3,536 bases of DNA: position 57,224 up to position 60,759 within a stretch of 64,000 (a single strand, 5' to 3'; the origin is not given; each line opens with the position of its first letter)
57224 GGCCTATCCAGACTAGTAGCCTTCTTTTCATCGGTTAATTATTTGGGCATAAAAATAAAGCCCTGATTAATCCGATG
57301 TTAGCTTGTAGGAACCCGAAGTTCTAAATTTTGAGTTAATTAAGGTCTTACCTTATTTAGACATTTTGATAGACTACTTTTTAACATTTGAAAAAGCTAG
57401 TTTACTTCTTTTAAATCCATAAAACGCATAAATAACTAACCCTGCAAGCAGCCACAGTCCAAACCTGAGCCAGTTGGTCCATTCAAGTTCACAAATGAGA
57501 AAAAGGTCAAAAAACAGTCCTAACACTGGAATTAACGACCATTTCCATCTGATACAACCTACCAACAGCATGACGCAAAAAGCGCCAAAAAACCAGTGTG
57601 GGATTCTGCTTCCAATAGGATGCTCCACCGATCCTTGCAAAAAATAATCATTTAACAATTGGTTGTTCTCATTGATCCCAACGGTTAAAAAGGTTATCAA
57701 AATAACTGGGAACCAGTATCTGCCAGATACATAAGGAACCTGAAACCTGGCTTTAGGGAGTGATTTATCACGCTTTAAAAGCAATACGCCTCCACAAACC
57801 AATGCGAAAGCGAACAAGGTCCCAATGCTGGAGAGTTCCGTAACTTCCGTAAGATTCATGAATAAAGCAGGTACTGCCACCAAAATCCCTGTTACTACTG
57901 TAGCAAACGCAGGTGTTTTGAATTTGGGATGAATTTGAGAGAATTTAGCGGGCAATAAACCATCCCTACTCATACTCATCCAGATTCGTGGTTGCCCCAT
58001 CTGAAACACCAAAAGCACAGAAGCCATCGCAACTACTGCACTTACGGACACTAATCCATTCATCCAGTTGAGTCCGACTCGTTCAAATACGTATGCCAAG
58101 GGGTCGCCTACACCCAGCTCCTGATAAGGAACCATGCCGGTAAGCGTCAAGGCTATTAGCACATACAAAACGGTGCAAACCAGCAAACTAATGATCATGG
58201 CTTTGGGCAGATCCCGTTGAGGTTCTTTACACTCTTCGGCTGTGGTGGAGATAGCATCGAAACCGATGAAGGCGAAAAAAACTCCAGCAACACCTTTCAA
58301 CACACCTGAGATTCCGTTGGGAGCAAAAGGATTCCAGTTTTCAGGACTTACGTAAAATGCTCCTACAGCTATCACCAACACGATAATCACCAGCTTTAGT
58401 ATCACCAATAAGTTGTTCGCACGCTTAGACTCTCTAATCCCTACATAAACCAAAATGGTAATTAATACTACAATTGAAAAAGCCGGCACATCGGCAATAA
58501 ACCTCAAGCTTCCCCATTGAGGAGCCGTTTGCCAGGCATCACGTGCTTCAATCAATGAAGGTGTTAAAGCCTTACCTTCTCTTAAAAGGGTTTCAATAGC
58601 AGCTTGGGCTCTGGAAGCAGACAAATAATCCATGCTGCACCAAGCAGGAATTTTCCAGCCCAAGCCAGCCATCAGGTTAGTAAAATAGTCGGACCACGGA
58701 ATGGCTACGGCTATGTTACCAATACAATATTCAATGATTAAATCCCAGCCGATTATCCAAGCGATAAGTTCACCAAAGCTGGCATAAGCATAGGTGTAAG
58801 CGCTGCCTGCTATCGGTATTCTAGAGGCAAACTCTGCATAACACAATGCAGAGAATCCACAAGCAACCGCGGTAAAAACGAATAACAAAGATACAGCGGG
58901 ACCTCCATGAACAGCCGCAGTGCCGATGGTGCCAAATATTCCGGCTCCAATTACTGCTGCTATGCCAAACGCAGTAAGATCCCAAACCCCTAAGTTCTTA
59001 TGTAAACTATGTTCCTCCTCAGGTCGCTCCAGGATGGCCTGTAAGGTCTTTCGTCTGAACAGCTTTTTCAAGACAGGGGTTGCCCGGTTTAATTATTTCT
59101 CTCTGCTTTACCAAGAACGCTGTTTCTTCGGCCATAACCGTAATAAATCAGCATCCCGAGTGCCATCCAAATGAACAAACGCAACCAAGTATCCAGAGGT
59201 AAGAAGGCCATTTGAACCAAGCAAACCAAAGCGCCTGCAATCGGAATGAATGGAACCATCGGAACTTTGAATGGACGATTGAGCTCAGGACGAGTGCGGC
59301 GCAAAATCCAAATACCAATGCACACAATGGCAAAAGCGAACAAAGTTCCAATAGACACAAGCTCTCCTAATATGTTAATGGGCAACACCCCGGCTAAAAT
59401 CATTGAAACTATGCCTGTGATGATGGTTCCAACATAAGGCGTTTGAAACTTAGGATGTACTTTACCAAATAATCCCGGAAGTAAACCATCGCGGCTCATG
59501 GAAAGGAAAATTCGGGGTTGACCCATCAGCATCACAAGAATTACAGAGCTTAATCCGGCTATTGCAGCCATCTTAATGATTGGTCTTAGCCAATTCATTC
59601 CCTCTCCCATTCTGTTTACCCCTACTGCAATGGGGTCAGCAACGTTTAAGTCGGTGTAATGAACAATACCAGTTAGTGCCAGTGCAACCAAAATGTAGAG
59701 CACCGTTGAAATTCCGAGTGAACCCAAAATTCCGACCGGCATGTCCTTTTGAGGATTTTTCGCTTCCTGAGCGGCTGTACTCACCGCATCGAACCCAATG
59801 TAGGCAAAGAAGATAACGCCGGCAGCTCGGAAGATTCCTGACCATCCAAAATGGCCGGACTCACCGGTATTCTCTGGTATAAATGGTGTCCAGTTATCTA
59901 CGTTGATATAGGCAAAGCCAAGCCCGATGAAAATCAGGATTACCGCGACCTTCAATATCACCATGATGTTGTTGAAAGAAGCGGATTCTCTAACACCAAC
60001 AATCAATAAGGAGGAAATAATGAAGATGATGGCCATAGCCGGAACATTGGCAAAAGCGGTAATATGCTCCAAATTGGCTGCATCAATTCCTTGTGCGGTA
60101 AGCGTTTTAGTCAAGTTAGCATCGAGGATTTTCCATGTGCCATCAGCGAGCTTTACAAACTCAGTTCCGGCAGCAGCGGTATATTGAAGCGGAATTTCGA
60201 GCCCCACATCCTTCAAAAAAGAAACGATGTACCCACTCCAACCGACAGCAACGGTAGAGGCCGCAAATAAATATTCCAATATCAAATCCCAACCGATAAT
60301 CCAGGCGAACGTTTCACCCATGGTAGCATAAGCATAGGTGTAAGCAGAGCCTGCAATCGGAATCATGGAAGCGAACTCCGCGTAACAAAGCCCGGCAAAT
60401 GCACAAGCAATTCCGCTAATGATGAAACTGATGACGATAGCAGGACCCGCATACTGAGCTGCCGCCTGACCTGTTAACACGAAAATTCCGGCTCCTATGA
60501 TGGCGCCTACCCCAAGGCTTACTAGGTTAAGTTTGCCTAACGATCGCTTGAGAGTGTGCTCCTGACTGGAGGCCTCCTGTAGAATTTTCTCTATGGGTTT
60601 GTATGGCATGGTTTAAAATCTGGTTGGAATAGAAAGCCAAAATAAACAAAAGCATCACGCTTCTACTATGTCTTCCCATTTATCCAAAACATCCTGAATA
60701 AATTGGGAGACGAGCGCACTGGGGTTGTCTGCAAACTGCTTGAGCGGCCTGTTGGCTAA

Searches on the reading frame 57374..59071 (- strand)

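Call 89: search_protein_families(library=pfam, proteins=[window:57374-59071:-], max_evalue=0.0001)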
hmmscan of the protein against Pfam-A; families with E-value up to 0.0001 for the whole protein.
window:57374-59071:- (565 aa): 5 families
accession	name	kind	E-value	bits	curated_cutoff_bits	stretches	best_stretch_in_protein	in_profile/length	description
PF13520.12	AA_permease_2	-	3.4e-60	204.6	27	1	27-464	1-402/427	Amino acid permease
PF00324.27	AA_permease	-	3.8e-36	125.2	24.6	1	33-464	3-418/470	Amino acid permease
PF13906.12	AA_permease_C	-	6.3e-12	45.8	27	1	513-556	8-51/51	C-terminus of AA_permease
PF03222.19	Trp_Tyr_perm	-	4.2e-06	26.6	22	0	182-319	109-247/393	Tryptophan/tyrosine permease family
PF03845.19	Spore_permease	-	8.1e-06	25.3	23.4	1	199-309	120-229/321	Spore germination protein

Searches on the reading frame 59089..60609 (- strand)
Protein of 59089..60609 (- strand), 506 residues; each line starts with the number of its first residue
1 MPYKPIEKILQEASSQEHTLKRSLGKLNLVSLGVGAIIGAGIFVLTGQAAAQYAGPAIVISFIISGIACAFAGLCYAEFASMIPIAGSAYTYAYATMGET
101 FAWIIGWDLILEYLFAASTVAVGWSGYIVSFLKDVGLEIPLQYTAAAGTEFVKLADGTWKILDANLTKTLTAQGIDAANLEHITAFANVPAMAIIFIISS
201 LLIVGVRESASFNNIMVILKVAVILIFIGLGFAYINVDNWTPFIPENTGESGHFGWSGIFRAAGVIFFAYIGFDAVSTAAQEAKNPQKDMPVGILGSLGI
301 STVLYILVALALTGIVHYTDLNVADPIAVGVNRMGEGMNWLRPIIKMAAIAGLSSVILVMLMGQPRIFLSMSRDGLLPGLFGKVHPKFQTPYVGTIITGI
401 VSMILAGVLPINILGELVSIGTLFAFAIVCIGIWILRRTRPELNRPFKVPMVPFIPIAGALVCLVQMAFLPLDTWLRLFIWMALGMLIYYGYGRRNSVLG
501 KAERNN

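Call 89: search_protein_families(library=pfam, proteins=[window:59089-60609:-], max_evalue=0.0001)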
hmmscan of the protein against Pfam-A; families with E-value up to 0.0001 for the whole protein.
window:59089-60609:- (506 aa): 3 families
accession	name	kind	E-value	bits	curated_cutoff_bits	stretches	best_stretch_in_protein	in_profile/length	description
PF13520.12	AA_permease_2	-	1.7e-61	208.9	27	1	24-485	1-424/427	Amino acid permease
PF00324.27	AA_permease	-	1.1e-41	143.4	24.6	1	30-467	3-417/470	Amino acid permease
PF13906.12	AA_permease_C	-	3.2e-14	53.2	27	1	447-497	1-51/51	C-terminus of AA_permease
